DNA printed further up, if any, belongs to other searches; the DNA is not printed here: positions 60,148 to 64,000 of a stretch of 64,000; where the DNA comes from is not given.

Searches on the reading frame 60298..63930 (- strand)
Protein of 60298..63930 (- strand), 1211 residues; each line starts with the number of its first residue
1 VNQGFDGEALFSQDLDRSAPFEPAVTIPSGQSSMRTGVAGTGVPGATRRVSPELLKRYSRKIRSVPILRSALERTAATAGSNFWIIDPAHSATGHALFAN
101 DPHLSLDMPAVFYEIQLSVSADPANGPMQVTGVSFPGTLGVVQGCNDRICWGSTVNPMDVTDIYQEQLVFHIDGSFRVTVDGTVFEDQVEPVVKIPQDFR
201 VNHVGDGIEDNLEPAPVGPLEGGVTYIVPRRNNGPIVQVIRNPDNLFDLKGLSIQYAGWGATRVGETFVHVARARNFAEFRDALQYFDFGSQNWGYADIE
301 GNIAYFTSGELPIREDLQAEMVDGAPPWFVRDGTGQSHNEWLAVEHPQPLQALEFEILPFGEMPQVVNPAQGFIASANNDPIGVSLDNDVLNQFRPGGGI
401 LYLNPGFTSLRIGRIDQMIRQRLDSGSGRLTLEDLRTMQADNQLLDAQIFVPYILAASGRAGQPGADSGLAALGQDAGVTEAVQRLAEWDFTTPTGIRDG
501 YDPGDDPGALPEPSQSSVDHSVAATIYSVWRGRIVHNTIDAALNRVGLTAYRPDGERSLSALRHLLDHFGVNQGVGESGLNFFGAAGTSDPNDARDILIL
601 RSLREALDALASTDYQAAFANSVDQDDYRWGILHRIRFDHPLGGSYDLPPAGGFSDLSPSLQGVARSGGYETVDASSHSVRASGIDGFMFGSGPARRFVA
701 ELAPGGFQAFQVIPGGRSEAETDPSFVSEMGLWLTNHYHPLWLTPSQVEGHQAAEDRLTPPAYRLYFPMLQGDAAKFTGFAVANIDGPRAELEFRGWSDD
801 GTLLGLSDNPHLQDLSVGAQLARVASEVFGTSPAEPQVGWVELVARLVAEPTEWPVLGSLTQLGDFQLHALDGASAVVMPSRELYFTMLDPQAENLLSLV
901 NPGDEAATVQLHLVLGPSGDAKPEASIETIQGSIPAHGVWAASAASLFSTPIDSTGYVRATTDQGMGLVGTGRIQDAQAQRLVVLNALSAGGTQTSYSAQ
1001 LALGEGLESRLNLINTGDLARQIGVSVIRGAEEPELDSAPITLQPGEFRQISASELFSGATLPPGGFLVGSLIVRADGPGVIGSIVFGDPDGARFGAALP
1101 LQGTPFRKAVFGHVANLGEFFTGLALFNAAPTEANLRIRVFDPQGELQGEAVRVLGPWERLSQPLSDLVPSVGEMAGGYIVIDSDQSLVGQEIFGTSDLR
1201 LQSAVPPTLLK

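Call 50: search_protein_families(library=pfam, proteins=[window:60298-63930:-], max_evalue=0.00001)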
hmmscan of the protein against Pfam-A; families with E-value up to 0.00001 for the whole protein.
window:60298-63930:- (1211 aa): 1 family
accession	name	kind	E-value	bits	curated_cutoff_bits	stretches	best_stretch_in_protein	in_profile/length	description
PF01804.23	Penicil_amidase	-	9.6e-97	326.1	21.3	1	64-749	168-674/675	Penicillin amidase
